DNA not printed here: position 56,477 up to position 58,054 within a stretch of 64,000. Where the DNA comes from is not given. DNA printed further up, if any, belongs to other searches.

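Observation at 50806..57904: Redox trio near the GT-C array (small cupin, classical SDR, Rossmann flavoenzyme): possible sugar-ring or epimer remodelling, for example Galf formation or lipid-linked sugar epimerisation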

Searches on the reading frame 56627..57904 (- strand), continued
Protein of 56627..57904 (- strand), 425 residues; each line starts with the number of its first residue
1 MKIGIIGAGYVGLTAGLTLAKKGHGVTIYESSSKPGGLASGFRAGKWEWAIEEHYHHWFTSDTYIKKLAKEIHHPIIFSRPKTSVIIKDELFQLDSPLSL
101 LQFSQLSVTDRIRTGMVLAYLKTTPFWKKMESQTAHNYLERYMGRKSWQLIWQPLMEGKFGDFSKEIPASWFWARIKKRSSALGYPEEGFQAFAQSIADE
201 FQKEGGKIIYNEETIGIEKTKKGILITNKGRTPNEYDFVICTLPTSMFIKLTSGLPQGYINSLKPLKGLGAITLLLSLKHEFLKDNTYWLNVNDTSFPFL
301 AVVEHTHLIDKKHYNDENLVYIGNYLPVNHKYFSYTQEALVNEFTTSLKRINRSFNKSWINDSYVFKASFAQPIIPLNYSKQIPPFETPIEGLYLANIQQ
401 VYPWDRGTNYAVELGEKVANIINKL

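Call 12: find_encoding_contigs(protein=P0011, flank=8000, max_places=2)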
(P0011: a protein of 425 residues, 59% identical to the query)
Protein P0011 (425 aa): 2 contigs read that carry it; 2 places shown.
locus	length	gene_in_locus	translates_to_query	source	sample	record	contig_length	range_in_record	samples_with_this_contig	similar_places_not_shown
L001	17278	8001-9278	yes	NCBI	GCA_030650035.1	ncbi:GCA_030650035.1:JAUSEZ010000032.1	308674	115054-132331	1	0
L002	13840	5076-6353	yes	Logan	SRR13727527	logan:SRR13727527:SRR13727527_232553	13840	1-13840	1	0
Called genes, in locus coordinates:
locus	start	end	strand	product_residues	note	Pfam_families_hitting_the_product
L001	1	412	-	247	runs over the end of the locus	PF01209:Ubie_methyltran, PF05148:Methyltransf_8 (weak), PF05401:NodS (weak), PF13489:Methyltransf_23, PF13847:Methyltransf_31, PF08241:Methyltransf_11, PF08242:Methyltransf_12, PF13649:Methyltransf_25, +2 more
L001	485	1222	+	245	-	PF13641:Glyco_tranf_2_3 (weak), PF00535:Glycos_transf_2, PF10111:Glyco_tranf_2_2 (weak)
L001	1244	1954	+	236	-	PF00535:Glycos_transf_2, PF10111:Glyco_tranf_2_2, PF13641:Glyco_tranf_2_3 (weak)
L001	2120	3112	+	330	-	PF01073:3Beta_HSD, PF01370:Epimerase, PF02719:Polysacc_synt_2, PF04321:RmlD_sub_bind, PF07993:NAD_binding_4, PF13460:NAD_binding_10, PF16363:GDP_Man_Dehyd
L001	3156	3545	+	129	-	PF05523:FdtA, PF14667:Polysacc_synt_C (weak), PF07883:Cupin_2 (faint)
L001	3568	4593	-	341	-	PF00535:Glycos_transf_2, PF10111:Glyco_tranf_2_2, PF13641:Glyco_tranf_2_3, PF13632:Glyco_trans_2_3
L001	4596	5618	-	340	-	PF00535:Glycos_transf_2, PF10111:Glyco_tranf_2_2 (weak), PF13641:Glyco_tranf_2_3 (weak)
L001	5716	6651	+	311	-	PF00535:Glycos_transf_2, PF10111:Glyco_tranf_2_2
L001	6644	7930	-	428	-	PF13231:PMT_2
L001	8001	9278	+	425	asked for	PF00070:Pyr_redox (faint), PF01266:DAO, PF01593:Amino_oxidase, PF07992:Pyr_redox_2 (faint), PF13450:NAD_binding_8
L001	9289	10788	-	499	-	PF13231:PMT_2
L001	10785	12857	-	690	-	PF13231:PMT_2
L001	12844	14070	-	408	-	PF13439:Glyco_transf_4, PF13477:Glyco_trans_4_2, PF13579:Glyco_trans_4_4, PF00534:Glycos_transf_1, PF13692:Glyco_trans_1_4, PF13524:Glyco_trans_1_2 (weak)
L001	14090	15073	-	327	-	PF01073:3Beta_HSD, PF01370:Epimerase, PF02719:Polysacc_synt_2 (weak), PF04321:RmlD_sub_bind, PF05368:NmrA, PF07993:NAD_binding_4, PF13460:NAD_binding_10, PF16363:GDP_Man_Dehyd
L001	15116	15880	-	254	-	PF05401:NodS (weak), PF13489:Methyltransf_23, PF02353:CMAS (weak), PF13847:Methyltransf_31, PF08241:Methyltransf_11, PF08242:Methyltransf_12, PF13649:Methyltransf_25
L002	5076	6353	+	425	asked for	PF00070:Pyr_redox (faint), PF01266:DAO, PF01593:Amino_oxidase, PF07992:Pyr_redox_2 (faint), PF13450:NAD_binding_8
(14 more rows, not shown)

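Call 13: find_encoding_contigs(protein=P0114, flank=8000, max_places=2)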
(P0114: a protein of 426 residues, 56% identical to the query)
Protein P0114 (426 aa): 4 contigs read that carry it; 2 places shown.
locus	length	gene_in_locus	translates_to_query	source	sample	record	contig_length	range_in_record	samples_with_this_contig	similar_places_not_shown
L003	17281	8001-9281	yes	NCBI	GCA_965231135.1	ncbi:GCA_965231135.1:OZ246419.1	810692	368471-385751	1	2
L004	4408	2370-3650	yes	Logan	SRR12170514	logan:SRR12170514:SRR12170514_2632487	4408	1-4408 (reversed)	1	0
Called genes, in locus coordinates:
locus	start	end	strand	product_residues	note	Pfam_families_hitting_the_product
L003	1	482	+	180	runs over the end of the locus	PF18915:DUF5667 (weak)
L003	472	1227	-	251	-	PF05148:Methyltransf_8 (faint), PF13489:Methyltransf_23, PF13847:Methyltransf_31, PF08241:Methyltransf_11, PF08242:Methyltransf_12 (weak), PF13649:Methyltransf_25 (weak)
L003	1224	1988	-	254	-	PF01522:Polysacc_deac_1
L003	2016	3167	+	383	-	PF13439:Glyco_transf_4, PF13579:Glyco_trans_4_4 (weak), PF20706:GT4-conflict (weak), PF00534:Glycos_transf_1, PF13692:Glyco_trans_1_4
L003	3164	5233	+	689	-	PF13231:PMT_2, PF00754:F5_F8_type_C (weak)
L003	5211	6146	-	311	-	PF00535:Glycos_transf_2, PF10111:Glyco_tranf_2_2 (weak)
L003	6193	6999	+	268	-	PF00535:Glycos_transf_2, PF10111:Glyco_tranf_2_2, PF13641:Glyco_tranf_2_3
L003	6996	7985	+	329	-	PF00535:Glycos_transf_2, PF13641:Glyco_tranf_2_3, PF13632:Glyco_trans_2_3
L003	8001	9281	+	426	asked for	PF00070:Pyr_redox (faint), PF01266:DAO, PF01593:Amino_oxidase, PF07992:Pyr_redox_2 (faint), PF13450:NAD_binding_8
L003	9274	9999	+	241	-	PF13489:Methyltransf_23, PF00891:Methyltransf_2, PF05175:MTS (weak), PF12847:Methyltransf_18 (weak), PF13847:Methyltransf_31, PF08241:Methyltransf_11, PF08242:Methyltransf_12, PF13649:Methyltransf_25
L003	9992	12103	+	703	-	PF02366:PMT, PF13231:PMT_2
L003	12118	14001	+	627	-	PF01073:3Beta_HSD, PF01370:Epimerase, PF04321:RmlD_sub_bind, PF13460:NAD_binding_10, PF16363:GDP_Man_Dehyd, PF02719:Polysacc_synt_2, PF07993:NAD_binding_4, PF00535:Glycos_transf_2, +3 more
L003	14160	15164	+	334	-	PF13641:Glyco_tranf_2_3 (weak), PF00535:Glycos_transf_2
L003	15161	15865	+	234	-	PF02353:CMAS (weak), PF01209:Ubie_methyltran, PF13489:Methyltransf_23, PF08003:Methyltransf_9 (weak), PF13847:Methyltransf_31, PF08241:Methyltransf_11, PF08242:Methyltransf_12, PF13649:Methyltransf_25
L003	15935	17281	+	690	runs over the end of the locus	PF00754:F5_F8_type_C, PF22633:F5_F8_type_C_2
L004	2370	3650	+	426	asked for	PF00070:Pyr_redox (faint), PF01266:DAO, PF01593:Amino_oxidase, PF07992:Pyr_redox_2 (faint), PF13450:NAD_binding_8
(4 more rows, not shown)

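Call 14: find_encoding_contigs(protein=P0110, flank=8000, max_places=2)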
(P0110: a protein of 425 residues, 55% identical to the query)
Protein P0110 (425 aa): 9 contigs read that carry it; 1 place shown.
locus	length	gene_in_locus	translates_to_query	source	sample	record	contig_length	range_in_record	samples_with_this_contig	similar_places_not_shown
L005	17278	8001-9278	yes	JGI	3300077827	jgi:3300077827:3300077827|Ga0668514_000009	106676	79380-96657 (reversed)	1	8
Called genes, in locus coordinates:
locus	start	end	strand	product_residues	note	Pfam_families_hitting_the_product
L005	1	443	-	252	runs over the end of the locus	PF13489:Methyltransf_23, PF13847:Methyltransf_31, PF08241:Methyltransf_11, PF08242:Methyltransf_12 (weak), PF13649:Methyltransf_25 (weak)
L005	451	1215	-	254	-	PF01522:Polysacc_deac_1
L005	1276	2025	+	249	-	PF05401:NodS (weak), PF05175:MTS (weak), PF13489:Methyltransf_23, PF08241:Methyltransf_11, PF08242:Methyltransf_12, PF13649:Methyltransf_25, PF13847:Methyltransf_31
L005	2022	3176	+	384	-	PF13439:Glyco_transf_4 (weak), PF13477:Glyco_trans_4_2 (weak), PF00534:Glycos_transf_1, PF13692:Glyco_trans_1_4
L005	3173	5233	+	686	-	PF13231:PMT_2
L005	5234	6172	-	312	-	PF00535:Glycos_transf_2, PF10111:Glyco_tranf_2_2 (weak)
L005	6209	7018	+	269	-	PF00535:Glycos_transf_2, PF10111:Glyco_tranf_2_2, PF13641:Glyco_tranf_2_3 (weak)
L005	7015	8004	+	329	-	PF00535:Glycos_transf_2, PF13641:Glyco_tranf_2_3, PF13632:Glyco_trans_2_3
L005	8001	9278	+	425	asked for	PF00070:Pyr_redox (faint), PF01266:DAO, PF01593:Amino_oxidase, PF07992:Pyr_redox_2 (faint), PF13450:NAD_binding_8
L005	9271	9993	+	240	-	PF13489:Methyltransf_23, PF00891:Methyltransf_2 (weak), PF05175:MTS, PF02390:Methyltransf_4 (weak), PF13847:Methyltransf_31, PF08241:Methyltransf_11, PF08242:Methyltransf_12, PF13649:Methyltransf_25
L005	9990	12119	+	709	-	PF13231:PMT_2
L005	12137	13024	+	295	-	-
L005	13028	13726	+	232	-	PF00535:Glycos_transf_2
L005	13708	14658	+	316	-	PF01073:3Beta_HSD, PF01370:Epimerase, PF02719:Polysacc_synt_2, PF04321:RmlD_sub_bind, PF05368:NmrA (weak), PF07993:NAD_binding_4, PF13460:NAD_binding_10, PF16363:GDP_Man_Dehyd, +1 more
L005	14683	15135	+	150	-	PF00293:NUDIX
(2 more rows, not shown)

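Call 22: find_related_loci(query=A1, collection=genome_contigs, flank=8000)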
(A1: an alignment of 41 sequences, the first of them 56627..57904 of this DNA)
Query A1 (425 aa) in genome_contigs; peptide patterns used: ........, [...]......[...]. (x = any residue, [..] = any of these).
600 stretches matched a pattern (row limit reached: there are more); 591 encode a relative of the query (tblastn E <= 1e-3); the best 80 are kept; 80 distinct loci.
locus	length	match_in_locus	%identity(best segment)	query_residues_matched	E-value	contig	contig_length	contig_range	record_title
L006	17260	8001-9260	54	1-421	2e-157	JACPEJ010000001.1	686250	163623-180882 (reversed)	MAG: Candidatus Blackburnbacteria bacterium isolate NC_groundwater_332_Ag_B-0.1um_41_18 GD18-4_B1_scaffold_152758, whole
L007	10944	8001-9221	54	1-424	8e-156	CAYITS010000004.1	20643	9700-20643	MAG TPA_asm: uncultured Gammaproteobacteria bacterium isolate ERP119705_co3_637 genome assembly, contig: NODE_2950_lengt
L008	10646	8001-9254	54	1-422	3e-153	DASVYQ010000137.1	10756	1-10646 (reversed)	MAG TPA_asm: Patescibacteria group bacterium isolate SMAG_U2606 k141_57899, whole genome shotgun sequence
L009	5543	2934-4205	52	1-424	5e-154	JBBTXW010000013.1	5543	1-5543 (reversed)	MAG: Patescibacteria group bacterium isolate H51-bin053_1 H51_bin053_1_000000000013, whole genome shotgun sequence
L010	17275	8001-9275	51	1-424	4e-151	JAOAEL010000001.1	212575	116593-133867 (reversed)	MAG: Patescibacteria group bacterium isolate SKW259 NODE_1_length_212575_cov_6.239475, whole genome shotgun sequence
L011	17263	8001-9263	53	1-422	4e-147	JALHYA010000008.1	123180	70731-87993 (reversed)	MAG: Patescibacteria group bacterium isolate PFL142 seq_1300431, whole genome shotgun sequence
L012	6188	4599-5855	51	1-424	2e-147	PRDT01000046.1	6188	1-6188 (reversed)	MAG: Candidatus Levyibacteriota bacterium isolate Amazon FNV 2010 10 14 contig_35_946011474_length_6188_multi_6_in_0_out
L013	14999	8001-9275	50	1-422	8e-147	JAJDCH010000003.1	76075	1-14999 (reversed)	MAG: Candidatus Levyibacteriota bacterium isolate OFTM270 OFTM270_2, whole genome shotgun sequence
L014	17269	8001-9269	51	1-422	6e-147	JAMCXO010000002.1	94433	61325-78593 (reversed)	MAG: Patescibacteria group bacterium isolate FK_Sedi_B_Bin.407 NODE_396_length_94433_cov_5.58096, whole genome shotgun s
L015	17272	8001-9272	49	1-422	4e-145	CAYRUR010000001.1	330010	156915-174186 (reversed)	MAG TPA_asm: uncultured Gammaproteobacteria bacterium isolate SRP144015_co1_42 genome assembly, contig: NODE_12_length_3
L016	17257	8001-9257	52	1-419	2e-144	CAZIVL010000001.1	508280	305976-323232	MAG TPA_asm: uncultured Gammaproteobacteria bacterium isolate SRP342105_co1_60 genome assembly, contig: NODE_6_length_50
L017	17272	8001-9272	51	1-422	2e-144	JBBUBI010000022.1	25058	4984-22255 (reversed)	MAG: Patescibacteria group bacterium isolate H52-bin033_1 H52_bin033_1_000000000022, whole genome shotgun sequence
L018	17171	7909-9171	51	1-424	1e-144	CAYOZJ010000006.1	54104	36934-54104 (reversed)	MAG TPA_asm: uncultured Gammaproteobacteria bacterium isolate SRP200132_co1_666 genome assembly, contig: NODE_938_length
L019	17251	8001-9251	51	1-422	4e-144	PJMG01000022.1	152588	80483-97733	MAG: Candidatus Levyibacteriota bacterium isolate Amazon_FNV_2010_10_8_1 contig_75_22851523_length_152588_multi_4_in_0_o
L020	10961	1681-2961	51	1-424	2e-143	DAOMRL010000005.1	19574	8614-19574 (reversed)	MAG TPA_asm: Candidatus Levyibacteriota bacterium isolate AMR_MDS_5809 NODE_702_length_19574_cov_3.456222, whole genome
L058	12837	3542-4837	43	1-422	1e-124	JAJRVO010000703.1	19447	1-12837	MAG: Chloroflexota bacterium isolate Dive96_bin10.46 k141_3983789, whole genome shotgun sequence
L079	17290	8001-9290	43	1-420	2e-117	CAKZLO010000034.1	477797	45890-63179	MAG TPA_asm: uncultured Ardenticatenia bacterium isolate SRR5214706_bin.41_CONCOCT_v1.1_MAG genome assembly, contig: ERZ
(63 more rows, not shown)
